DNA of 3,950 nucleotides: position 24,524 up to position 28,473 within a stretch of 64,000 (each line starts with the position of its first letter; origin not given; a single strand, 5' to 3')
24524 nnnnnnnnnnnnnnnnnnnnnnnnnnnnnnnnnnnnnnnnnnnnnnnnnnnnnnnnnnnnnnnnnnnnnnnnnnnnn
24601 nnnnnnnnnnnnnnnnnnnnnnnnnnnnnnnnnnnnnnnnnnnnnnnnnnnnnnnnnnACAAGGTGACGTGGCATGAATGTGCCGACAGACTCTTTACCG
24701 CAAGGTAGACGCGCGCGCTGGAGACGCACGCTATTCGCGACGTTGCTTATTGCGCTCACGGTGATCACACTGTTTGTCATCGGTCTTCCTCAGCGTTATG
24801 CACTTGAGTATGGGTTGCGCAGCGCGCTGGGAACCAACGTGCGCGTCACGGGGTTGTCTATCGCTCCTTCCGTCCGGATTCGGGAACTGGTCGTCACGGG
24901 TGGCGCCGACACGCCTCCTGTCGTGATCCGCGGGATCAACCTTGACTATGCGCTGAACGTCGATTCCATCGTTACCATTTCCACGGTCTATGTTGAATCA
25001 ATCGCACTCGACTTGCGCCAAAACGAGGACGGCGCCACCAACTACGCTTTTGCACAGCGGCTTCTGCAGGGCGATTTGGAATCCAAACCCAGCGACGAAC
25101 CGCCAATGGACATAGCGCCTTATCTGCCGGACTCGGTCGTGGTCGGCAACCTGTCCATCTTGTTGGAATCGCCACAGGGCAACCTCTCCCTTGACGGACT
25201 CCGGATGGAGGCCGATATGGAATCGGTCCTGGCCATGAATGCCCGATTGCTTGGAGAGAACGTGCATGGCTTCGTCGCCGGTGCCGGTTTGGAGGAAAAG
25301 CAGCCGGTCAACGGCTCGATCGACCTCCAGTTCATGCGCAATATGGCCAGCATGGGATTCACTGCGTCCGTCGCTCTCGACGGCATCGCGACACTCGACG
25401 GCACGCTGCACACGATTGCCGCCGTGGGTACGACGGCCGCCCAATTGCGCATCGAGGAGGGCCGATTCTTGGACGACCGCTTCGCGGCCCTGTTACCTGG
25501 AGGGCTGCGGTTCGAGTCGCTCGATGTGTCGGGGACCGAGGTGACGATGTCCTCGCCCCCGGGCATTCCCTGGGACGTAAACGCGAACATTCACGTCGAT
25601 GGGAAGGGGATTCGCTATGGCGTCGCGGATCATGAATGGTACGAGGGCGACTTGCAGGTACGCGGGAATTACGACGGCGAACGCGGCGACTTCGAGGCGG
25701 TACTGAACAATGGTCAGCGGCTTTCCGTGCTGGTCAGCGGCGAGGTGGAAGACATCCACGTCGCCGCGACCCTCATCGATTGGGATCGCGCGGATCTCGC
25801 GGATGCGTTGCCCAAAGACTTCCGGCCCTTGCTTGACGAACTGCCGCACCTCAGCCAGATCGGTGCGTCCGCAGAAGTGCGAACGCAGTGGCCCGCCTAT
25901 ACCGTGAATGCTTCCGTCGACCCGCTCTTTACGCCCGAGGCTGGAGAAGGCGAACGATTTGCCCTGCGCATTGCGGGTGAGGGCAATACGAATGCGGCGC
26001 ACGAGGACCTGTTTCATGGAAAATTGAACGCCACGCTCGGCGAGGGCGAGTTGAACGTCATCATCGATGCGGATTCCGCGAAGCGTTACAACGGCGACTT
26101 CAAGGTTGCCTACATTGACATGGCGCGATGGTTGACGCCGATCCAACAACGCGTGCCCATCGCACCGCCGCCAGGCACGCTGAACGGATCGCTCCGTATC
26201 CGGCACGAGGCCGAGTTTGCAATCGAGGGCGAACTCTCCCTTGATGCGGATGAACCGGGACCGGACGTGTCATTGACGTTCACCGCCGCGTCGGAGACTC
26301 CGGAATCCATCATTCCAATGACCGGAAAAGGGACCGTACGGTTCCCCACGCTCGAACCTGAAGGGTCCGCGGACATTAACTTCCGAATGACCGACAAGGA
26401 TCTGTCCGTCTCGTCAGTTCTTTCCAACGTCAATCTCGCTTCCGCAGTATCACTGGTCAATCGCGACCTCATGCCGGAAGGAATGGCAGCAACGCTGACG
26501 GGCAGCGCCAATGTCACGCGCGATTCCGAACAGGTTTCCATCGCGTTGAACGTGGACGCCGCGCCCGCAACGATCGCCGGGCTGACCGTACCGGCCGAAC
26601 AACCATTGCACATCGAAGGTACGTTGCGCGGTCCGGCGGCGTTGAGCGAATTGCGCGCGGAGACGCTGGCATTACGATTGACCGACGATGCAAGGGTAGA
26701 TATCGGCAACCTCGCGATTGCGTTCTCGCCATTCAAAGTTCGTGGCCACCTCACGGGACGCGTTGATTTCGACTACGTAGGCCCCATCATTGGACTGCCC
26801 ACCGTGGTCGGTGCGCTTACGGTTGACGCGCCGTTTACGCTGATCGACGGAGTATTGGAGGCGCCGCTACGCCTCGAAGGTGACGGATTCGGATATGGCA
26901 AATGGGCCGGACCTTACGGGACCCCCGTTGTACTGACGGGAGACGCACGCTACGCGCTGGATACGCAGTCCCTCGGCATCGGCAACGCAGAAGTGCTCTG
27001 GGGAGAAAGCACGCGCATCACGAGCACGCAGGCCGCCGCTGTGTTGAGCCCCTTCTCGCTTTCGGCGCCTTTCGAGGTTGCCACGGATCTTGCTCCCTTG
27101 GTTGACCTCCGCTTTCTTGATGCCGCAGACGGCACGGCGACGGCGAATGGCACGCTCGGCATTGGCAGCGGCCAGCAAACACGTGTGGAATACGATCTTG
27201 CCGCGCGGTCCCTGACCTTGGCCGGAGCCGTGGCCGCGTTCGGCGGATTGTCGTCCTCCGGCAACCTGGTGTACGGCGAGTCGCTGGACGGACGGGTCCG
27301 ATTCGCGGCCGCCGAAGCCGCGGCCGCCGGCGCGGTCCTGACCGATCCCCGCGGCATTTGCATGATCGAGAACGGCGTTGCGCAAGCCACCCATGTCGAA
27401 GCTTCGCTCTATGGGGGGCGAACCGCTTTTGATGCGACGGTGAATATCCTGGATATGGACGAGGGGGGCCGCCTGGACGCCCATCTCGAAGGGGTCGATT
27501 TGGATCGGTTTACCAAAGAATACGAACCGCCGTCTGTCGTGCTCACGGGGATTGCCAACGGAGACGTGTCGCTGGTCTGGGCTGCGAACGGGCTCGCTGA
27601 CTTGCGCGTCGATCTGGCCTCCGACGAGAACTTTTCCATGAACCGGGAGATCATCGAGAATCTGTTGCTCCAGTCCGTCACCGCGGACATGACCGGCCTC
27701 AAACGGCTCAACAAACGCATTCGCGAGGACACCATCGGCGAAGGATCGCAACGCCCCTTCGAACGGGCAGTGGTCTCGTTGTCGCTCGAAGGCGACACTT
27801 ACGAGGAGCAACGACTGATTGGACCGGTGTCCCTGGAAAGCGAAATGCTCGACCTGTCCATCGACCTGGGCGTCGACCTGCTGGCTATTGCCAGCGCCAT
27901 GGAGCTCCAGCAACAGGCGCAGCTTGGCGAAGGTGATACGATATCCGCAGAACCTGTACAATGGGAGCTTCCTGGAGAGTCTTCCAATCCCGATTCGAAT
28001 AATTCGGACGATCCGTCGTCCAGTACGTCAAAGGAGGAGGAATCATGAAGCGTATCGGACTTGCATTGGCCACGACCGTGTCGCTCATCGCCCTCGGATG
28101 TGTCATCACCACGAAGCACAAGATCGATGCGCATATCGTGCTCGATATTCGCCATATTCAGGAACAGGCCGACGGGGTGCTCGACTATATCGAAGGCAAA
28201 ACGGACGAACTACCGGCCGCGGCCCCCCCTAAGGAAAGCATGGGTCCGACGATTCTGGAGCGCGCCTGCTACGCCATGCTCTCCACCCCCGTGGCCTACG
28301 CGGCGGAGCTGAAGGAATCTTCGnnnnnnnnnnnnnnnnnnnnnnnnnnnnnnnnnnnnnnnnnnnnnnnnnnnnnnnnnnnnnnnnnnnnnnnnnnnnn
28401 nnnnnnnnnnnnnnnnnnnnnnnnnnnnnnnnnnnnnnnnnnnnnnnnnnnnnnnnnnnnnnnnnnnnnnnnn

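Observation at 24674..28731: YdbH-like AsmA-family giant protein translationally coupled to a fused YnbE/YdbL-like lipoprotein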

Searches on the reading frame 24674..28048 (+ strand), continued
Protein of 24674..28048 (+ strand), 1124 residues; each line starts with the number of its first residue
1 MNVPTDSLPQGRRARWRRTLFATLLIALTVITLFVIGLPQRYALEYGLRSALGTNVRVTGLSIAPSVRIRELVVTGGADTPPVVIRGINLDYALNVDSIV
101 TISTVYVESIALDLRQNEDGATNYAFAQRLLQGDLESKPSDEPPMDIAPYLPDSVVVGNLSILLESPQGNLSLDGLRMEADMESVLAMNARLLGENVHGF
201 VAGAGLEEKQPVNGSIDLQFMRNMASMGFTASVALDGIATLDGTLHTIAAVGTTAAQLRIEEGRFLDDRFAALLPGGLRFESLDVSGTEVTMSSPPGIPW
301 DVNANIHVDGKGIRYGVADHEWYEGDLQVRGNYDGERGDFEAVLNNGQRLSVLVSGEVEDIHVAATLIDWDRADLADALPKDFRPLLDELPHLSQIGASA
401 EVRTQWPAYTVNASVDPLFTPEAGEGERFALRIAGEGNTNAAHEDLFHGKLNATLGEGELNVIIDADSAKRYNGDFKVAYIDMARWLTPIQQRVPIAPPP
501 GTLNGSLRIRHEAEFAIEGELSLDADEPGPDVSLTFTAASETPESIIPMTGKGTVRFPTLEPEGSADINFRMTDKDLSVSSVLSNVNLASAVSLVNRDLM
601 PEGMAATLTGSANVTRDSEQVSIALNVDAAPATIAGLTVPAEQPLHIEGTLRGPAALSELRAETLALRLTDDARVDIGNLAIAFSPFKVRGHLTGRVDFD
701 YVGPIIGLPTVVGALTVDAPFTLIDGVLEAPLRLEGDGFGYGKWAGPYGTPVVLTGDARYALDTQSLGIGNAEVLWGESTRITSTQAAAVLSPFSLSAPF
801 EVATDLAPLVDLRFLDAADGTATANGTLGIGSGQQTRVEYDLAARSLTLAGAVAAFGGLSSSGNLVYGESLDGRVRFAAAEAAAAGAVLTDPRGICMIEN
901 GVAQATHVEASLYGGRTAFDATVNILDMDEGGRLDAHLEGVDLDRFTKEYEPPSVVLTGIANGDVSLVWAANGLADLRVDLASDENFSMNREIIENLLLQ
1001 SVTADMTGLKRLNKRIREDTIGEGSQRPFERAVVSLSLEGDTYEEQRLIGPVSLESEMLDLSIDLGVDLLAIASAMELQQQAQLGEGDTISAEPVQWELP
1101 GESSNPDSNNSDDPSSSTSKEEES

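Call 74: fold_search(model_id=the predicted structure, library=pdb)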
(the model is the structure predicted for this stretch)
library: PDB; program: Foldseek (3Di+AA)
matches with E <= 10: 321; with E <= 0.001: 3
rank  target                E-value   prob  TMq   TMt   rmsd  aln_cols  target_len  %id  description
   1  9bde_A                1.9e-04  0.87  0.12  0.12  38.2      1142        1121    7  Middle Region of Apolipoprotein B 100 bound to Low Density Lipoprotein Receptor (released 2024-12-25)
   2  9e9r                  2.2e-04  0.72  0.12  0.05  44.2      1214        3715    6  The Structure of ApoB100 from Human Low-Density Lipoprotein (released 2024-12-18)
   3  9ea7                  3.3e-04  0.60  0.12  0.04  44.1      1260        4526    7  The Structure of ApoB100 from Human Low-Density Lipoprotein (released 2024-12-18)
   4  1po3_B                3.9e-02  0.04  0.05  0.07  35.5       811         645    9  Crystal structure of ferric citrate transporter FecA in complex with ferric citrate (released 2003-11-18)
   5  4q35_A                5.7e-02  0.10  0.10  0.13  36.2      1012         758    8  Structure of a membrane protein (released 2014-06-25)
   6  9c4o                  6.5e-02  0.03  0.05  0.07  37.3       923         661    8  Cryo-EM structure of PqqU with ligand PQQ (released 2024-06-19)
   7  9fz5_A                1.2e-01  0.08  0.10  0.14  38.5      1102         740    8  Cryo-EM structure of LptDE-YedD complex from Escherichia Coli (released 2025-04-09)
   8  3pgb_A                1.2e-01  0.03  0.05  0.07  31.4       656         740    8  Crystal structure of Aspergillus nidulans amine oxidase (released 2011-07-13)
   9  8h1r_D                1.4e-01  0.06  0.08  0.11  37.9      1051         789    8  Crystal structure of LptDE-YifL complex (released 2023-10-25)
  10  8h1s_A                1.5e-01  0.06  0.08  0.10  35.0      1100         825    7  Crystal structure of apo-LptDE complex (released 2023-10-11)
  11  8h1s_C                1.5e-01  0.04  0.08  0.10  39.8      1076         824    8  Crystal structure of apo-LptDE complex (released 2023-10-11)
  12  4kff_C                1.5e-01  0.02  0.05  0.06  38.4       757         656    8  Crystal structure of Hansenula polymorpha copper amine oxidase-1 reduced by methylamine at pH 8.5 (released 2013-08-28)
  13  9fw9_D                1.8e-01  0.07  0.09  0.12  40.5       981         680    7  Cryo-EM structure of the type 1 pilus assembly platform as part of the FimA-bound chaperone-usher pilus complex (FimDH (released 2025-06-04)
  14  3qlb_A                1.8e-01  0.03  0.05  0.07  45.4       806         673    8  Enantiopyochelin outer membrane TonB-dependent transporter from Pseudomonas fluorescens bound to the ferri-enantiopyoc (released 2011-12-07)
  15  9eih_F                2.4e-01  0.16  0.06  0.19  22.4       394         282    8  Import stalled PINK1 TOM complex (released 2025-03-12)
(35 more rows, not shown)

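Call 78: search_protein_families(library=pfam, proteins=[P0255, P0294, P0336, P0361, P0267, P0394, P0374, P0324, P0305, P0354], max_evalue=0.01)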
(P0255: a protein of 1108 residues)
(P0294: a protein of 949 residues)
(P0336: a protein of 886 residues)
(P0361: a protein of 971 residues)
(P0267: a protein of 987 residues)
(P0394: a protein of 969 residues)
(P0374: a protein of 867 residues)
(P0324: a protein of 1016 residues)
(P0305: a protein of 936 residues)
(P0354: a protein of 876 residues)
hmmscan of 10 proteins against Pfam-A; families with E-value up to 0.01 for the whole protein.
P0255 (1108 aa): 0 families

P0294 (949 aa): 0 families

P0336 (886 aa): 1 family
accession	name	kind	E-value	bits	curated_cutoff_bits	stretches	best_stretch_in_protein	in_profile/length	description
PF11739.14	YdbH-like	-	3.2e-06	26.7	26.3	1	35-761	13-781/893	Intermembrane phospholipid transport protein YdbH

P0361 (971 aa): 1 family
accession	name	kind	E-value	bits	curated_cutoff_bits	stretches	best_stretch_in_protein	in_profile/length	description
PF11739.14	YdbH-like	-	4.5e-08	32.8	26.3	1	17-855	7-781/893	Intermembrane phospholipid transport protein YdbH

P0267 (987 aa): 0 families

P0394 (969 aa): 0 families

P0374 (867 aa): 0 families

P0324 (1016 aa): 2 families
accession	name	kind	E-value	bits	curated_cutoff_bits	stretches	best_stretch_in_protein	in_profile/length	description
PF11739.14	YdbH-like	-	7.1e-09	35.5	26.3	2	782-910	646-782/893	Intermembrane phospholipid transport protein YdbH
PF05359.17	DUF748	-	0.00029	19.4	50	1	11-153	7-148/1037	Domain of Unknown Function (DUF748)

P0305 (936 aa): 1 family
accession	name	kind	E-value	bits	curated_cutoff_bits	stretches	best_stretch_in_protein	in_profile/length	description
PF11739.14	YdbH-like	-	0.00011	21.6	26.3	1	661-821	610-783/893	Intermembrane phospholipid transport protein YdbH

P0354 (876 aa): 0 families

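Call 97: find_encoding_contigs(protein=P0361, flank=4000, max_places=3)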
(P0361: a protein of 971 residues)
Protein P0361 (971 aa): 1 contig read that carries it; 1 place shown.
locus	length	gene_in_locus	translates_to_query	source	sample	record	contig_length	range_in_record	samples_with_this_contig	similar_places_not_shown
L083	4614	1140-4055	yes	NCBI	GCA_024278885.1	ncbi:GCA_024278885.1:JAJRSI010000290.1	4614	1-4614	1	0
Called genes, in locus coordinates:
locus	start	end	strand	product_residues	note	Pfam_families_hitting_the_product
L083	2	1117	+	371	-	?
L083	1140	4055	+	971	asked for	PF11739:YdbH-like (weak)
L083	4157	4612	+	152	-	?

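Call 98: find_encoding_contigs(protein=P0324, flank=4000, max_places=3)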
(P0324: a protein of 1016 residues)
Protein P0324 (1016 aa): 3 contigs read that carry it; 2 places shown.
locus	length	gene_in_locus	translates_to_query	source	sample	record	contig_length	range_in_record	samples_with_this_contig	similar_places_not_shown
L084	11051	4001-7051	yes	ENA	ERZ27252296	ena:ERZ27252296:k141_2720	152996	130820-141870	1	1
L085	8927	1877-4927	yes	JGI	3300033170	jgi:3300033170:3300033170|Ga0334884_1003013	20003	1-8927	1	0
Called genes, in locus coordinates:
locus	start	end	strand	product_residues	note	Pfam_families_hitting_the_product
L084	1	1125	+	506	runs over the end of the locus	PF03972:MmgE_PrpD_N, PF19305:MmgE_PrpD_C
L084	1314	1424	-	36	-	-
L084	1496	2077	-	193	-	PF01965:DJ-1_PfpI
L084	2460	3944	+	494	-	PF01841:Transglut_core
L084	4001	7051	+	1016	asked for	PF11739:YdbH-like (faint)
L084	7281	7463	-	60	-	-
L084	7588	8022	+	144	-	PF04970:LRAT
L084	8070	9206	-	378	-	PF01408:GFO_IDH_MocA, PF22685:Gal80p_C-like, PF22725:GFO_IDH_MocA_C3, PF02894:GFO_IDH_MocA_C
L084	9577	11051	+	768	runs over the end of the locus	-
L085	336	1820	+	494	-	PF01841:Transglut_core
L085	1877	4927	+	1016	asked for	PF11739:YdbH-like (faint)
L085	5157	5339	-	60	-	-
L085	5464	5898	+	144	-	PF04970:LRAT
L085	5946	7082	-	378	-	PF01408:GFO_IDH_MocA, PF22685:Gal80p_C-like, PF22725:GFO_IDH_MocA_C3, PF02894:GFO_IDH_MocA_C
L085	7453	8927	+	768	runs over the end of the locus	-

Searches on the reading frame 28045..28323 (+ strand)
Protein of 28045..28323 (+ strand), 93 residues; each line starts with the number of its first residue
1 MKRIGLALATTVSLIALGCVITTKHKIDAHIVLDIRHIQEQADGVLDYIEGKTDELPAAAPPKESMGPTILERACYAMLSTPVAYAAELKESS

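Call 7: search_protein_families(library=pfam, proteins=[window:28045-28323:+], max_evalue=10)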
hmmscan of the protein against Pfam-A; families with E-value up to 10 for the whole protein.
seq(93 aa): 2 families
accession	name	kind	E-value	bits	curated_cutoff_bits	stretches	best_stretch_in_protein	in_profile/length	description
PF18926.5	DUF5676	-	0.18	13.2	27.6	1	2-23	3-24/82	2TM family of unknown function (DUF5676)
PF01484.22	Col_cuticle_N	-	2.6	8.7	23.5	0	9-55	3-45/50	Nematode cuticle collagen N-terminal domain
